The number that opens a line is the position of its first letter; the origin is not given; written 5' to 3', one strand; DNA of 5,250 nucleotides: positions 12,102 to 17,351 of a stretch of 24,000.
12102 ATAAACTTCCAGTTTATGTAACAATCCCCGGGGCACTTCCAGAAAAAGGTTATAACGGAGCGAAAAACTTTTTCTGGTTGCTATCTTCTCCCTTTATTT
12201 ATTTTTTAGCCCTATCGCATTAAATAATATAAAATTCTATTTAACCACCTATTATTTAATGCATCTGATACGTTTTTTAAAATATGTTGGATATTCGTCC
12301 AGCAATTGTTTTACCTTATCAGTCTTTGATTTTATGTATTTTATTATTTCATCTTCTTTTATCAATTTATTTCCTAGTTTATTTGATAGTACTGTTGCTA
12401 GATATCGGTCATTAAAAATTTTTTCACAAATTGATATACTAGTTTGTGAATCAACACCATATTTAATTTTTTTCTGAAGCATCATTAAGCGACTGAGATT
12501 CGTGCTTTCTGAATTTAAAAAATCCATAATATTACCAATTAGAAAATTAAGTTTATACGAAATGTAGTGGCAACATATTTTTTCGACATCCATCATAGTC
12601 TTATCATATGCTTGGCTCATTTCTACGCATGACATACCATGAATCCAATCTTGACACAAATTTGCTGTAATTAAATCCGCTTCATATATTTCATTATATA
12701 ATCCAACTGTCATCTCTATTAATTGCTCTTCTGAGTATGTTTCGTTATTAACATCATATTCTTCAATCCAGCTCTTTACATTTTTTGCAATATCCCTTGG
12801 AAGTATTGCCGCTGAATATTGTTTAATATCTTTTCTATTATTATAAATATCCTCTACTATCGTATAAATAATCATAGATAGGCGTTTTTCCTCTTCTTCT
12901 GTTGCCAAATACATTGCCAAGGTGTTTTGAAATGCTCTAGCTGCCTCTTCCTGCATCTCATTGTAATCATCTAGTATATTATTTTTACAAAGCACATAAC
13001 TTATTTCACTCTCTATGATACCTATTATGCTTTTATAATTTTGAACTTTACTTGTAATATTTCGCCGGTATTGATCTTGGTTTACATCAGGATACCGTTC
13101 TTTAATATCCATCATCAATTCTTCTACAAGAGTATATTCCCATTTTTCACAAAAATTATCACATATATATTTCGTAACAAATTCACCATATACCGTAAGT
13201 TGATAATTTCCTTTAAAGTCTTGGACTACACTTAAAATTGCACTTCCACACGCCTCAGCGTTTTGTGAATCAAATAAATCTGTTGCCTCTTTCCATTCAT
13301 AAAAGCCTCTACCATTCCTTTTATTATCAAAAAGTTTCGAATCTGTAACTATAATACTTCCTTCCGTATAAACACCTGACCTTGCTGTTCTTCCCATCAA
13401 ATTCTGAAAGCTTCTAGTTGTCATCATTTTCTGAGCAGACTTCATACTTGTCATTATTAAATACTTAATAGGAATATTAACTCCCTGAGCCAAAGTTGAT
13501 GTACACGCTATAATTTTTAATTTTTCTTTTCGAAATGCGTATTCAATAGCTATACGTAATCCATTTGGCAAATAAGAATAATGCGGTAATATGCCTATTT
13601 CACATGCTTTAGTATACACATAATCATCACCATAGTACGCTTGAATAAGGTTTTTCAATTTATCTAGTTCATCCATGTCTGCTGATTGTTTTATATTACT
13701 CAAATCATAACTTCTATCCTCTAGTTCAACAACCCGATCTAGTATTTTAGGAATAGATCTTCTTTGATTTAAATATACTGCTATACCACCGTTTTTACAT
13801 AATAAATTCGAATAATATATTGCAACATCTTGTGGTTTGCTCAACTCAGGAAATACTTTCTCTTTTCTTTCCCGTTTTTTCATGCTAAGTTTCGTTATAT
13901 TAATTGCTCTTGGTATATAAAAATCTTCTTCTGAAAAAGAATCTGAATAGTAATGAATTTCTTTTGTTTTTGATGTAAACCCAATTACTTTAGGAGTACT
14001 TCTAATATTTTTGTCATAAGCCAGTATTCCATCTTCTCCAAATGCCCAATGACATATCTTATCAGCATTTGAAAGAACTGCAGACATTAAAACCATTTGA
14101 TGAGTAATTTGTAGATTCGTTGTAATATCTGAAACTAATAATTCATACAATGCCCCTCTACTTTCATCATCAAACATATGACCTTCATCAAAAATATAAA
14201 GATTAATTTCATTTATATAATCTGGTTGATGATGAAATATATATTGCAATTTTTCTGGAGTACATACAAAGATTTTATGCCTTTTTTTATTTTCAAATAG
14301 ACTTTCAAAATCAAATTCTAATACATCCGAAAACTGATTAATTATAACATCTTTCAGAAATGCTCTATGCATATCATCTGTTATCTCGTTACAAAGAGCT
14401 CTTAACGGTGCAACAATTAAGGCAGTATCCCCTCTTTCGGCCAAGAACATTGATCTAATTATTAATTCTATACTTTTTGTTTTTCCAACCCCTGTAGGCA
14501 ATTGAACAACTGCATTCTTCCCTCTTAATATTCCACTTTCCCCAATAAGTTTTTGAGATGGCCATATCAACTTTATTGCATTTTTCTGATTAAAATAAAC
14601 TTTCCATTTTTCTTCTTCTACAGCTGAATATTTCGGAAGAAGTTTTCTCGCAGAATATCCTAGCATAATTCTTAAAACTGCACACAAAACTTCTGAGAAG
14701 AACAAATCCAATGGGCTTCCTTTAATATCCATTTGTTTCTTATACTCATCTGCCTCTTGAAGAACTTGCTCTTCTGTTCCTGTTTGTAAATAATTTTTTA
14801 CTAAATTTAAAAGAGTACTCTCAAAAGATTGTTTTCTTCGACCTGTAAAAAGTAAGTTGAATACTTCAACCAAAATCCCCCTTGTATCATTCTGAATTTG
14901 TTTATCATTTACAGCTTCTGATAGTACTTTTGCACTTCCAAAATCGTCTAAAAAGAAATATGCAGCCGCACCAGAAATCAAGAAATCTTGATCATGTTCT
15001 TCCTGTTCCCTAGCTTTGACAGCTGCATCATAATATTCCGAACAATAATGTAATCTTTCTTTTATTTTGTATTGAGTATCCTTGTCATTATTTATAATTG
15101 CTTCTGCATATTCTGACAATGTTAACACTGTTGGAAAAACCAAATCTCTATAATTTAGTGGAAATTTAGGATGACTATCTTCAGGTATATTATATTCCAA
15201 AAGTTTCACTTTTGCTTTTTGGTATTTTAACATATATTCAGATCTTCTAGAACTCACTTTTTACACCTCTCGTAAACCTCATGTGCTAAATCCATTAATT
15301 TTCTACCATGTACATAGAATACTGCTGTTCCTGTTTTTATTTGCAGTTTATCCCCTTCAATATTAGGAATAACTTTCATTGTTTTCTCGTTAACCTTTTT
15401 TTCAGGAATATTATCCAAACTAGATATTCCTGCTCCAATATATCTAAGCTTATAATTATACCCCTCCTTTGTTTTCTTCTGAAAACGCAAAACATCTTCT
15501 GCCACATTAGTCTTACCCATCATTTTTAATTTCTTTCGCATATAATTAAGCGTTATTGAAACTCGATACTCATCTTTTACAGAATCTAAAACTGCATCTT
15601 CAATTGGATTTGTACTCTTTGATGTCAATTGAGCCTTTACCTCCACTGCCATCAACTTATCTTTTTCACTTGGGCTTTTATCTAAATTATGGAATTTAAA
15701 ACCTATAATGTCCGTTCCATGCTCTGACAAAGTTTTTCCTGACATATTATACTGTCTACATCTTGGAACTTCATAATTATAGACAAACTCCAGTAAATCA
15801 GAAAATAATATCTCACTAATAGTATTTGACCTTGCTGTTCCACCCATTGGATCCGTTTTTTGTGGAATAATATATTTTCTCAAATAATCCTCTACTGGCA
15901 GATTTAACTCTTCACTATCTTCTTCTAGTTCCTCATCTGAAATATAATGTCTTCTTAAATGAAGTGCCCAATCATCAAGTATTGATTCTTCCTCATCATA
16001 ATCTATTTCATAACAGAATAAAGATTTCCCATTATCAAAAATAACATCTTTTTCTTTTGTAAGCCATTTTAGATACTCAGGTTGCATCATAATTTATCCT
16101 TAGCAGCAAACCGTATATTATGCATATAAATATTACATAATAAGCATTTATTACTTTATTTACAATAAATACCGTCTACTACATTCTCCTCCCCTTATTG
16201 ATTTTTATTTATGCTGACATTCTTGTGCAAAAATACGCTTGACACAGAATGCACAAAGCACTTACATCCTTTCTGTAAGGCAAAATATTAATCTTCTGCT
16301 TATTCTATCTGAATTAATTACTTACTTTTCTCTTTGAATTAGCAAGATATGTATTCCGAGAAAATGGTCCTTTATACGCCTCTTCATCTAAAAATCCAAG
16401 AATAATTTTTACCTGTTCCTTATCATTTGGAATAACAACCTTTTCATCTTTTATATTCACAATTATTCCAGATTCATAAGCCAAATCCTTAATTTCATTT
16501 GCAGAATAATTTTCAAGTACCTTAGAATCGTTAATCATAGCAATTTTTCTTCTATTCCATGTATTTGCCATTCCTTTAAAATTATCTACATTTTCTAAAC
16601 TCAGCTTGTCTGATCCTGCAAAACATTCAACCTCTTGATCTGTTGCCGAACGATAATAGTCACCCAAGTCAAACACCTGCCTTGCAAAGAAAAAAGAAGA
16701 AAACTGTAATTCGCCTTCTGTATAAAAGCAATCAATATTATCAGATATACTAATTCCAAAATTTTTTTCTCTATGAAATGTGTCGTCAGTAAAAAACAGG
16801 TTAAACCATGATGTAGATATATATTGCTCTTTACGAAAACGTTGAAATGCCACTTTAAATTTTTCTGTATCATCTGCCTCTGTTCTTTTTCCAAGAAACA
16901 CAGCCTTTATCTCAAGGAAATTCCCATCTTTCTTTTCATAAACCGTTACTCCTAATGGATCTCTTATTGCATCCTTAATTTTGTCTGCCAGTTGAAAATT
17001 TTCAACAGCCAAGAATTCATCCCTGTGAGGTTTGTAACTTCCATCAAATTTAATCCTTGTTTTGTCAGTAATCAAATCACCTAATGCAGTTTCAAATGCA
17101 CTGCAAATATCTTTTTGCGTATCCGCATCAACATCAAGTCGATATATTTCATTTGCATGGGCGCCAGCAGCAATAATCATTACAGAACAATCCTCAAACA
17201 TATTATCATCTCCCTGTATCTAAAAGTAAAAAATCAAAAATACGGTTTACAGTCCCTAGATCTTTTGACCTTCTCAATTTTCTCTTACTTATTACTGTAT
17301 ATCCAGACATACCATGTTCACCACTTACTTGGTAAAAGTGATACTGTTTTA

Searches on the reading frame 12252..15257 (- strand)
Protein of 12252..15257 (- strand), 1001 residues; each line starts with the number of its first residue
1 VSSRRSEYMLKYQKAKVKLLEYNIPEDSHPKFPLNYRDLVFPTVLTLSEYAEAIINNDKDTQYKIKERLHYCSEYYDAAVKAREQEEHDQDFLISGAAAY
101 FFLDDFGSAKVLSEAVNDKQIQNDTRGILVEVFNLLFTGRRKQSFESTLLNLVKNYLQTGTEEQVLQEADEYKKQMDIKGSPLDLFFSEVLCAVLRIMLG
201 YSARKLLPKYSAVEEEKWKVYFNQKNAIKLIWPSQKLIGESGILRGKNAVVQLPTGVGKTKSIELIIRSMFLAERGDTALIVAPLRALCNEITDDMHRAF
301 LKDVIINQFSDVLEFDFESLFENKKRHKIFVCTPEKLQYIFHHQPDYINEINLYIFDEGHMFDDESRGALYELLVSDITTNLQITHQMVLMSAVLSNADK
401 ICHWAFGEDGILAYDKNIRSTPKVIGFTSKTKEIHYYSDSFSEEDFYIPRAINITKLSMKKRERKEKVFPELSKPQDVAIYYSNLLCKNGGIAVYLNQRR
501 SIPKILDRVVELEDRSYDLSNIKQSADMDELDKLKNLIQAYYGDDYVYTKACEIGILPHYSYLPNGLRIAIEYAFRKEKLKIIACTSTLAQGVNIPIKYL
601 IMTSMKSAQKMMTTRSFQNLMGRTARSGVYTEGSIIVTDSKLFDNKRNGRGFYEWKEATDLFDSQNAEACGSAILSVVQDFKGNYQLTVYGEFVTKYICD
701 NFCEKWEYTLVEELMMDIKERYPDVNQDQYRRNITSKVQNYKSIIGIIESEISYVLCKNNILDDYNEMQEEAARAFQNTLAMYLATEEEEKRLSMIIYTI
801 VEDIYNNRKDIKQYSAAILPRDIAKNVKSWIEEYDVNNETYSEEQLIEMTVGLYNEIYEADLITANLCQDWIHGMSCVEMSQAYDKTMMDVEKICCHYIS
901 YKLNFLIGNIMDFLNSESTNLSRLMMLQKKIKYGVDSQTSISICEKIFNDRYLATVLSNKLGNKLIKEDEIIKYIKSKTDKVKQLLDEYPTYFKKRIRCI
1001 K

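Call 6: search_protein_families(library=pfam, proteins=[window:12252-15257:-], max_evalue=0.01)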
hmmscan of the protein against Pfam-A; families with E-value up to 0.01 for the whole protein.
window:12252-15257:- (1001 aa): 3 families
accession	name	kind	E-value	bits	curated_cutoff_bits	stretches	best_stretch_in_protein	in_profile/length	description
PF00270.35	DEAD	-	3.6e-23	82.6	26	1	243-399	11-165/167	DEAD/DEAH box helicase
PF04851.21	ResIII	-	1.2e-11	45.3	22.5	1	223-365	7-140/164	Type III restriction enzyme, res subunit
PF00271.37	Helicase_C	-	1.5e-07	32.1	23.5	1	547-628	34-110/110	Helicase conserved C-terminal domain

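Call 7: search_protein_families(library=padloc, proteins=[window:12252-15257:-], max_evalue=0.01)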
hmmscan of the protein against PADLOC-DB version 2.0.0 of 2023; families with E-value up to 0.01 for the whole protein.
window:12252-15257:- (1001 aa): 34 families (the best 25 are shown)
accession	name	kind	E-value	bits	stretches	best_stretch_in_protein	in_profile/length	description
PDLC00188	HamB1|HamB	-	4.4e-277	920.2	1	4-998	5-1034/1037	DEAD-box helicase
PDLC00178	HamB1|HamB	-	1.2e-228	759.1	1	3-823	4-815/830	DEAD-box helicase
PDLC00175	HamB1|HamB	-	3.4e-109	363.8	1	36-998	33-998/1000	DEAD-box helicase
PDLC00183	HamB1|HamB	-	7.5e-103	342.7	1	3-483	5-502/509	DEAD-box helicase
PDLC00194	HamB1|HamB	-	8.6e-80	266.8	2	96-640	94-652/995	DEAD-box helicase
PDLC00192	HamB1|HamB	-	4.9e-66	221.1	1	144-980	176-999/1104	DEAD-box helicase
PDLC00189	HamB1|HamB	-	1.6e-60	203.1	1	3-304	4-317/322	DEAD-box helicase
PDLC00174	HamB1|HamB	-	1.1e-54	183.8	1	225-993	298-1061/1163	DEAD-box helicase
PDLC04531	PDC-M23B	-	4.6e-45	152.1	1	223-640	288-713/1060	-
PDLC00186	HamB1|HamB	-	2.5e-38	129.7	1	252-979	167-840/864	DEAD-box helicase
PDLC00200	HamB2|HamB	-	9.8e-38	127.7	1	252-643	167-536/865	DEAD-box helicase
PDLC00187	HamB1|HamB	-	5.7e-35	118.8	1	247-641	157-521/851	DEAD-box helicase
PDLC00190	HamB1|HamB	-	3.8e-34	116.3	1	254-645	165-523/866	DEAD-box helicase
PDLC00185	HamB1|HamB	-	1.7e-30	103.6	1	243-636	154-523/871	DEAD-box helicase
PDLC00176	HamB1|HamB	-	8.6e-30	101.5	1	254-978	159-825/845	DEAD-box helicase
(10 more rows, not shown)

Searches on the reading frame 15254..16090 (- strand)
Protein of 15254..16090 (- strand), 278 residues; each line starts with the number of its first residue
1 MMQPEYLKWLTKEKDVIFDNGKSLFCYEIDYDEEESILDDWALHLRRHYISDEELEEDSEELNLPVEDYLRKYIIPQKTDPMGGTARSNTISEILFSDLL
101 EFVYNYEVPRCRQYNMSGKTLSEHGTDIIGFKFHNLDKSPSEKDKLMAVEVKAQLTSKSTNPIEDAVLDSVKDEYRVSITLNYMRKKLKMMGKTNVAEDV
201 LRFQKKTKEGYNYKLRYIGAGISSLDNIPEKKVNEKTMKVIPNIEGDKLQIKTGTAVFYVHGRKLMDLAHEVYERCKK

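Call 6: search_protein_families(library=pfam, proteins=[window:15254-16090:-], max_evalue=0.01)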
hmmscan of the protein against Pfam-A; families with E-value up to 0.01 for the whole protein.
window:15254-16090:- (278 aa): 1 family
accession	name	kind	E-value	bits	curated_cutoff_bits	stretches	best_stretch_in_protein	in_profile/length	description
PF08878.16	HamA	-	0.0005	20.4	25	1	83-217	43-173/230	HamA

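Call 7: search_protein_families(library=padloc, proteins=[window:15254-16090:-], max_evalue=0.01)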
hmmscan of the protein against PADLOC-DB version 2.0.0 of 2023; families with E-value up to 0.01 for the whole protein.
window:15254-16090:- (278 aa): 4 families
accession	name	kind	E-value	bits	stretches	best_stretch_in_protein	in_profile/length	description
PDLC00161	HamA1|HamA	-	3.5e-75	250.8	1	2-277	3-268/271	DUF1837 domain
PDLC00160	HamA1|HamA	-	3.3e-17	60.6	1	22-210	21-206/264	DUF1837 domain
PDLC00159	HamA1|HamA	-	7.3e-07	27.1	1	8-204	6-191/257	DUF1837 domain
PDLC00155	HamA1|HamA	-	4.8e-06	24.3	1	6-243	18-245/276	DUF1837 domain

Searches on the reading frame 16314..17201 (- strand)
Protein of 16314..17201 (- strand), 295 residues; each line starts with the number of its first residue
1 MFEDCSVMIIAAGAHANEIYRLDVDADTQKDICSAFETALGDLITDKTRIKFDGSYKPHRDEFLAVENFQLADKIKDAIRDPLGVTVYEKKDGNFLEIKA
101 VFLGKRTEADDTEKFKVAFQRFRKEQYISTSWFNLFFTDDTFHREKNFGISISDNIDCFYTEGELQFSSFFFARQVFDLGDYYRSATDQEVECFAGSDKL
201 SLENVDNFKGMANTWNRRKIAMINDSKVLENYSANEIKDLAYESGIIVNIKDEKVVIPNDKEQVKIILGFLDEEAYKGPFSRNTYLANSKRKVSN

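Call 6: search_protein_families(library=pfam, proteins=[window:16314-17201:-], max_evalue=0.01)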
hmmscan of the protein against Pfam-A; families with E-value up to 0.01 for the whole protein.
window:16314-17201:- (295 aa): 1 family
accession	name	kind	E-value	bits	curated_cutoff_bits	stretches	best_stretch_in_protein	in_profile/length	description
PF16162.10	KwaB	-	2.3e-10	41.2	26.3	1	119-277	27-182/186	Kiwa protein KwaB-like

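Call 7: search_protein_families(library=padloc, proteins=[window:16314-17201:-], max_evalue=0.01)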
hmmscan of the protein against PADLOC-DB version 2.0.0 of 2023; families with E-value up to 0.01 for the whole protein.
window:16314-17201:- (295 aa): 5 families
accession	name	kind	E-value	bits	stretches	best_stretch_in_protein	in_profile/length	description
PDLC00222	KwaB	-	7.1e-81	269.7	1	7-293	3-291/292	DUF4868 domain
PDLC00234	KwaB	-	1.1e-64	216.7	1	14-293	11-288/289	DUF4868 domain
PDLC00225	KwaB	-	1.9e-56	189.6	1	15-293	11-291/291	DUF4868 domain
PDLC00229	KwaB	-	3.1e-30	103.6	1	16-293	10-281/282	DUF4868 domain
PDLC00231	KwaB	-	5.8e-06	24.1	1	17-277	33-292/305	DUF4868 domain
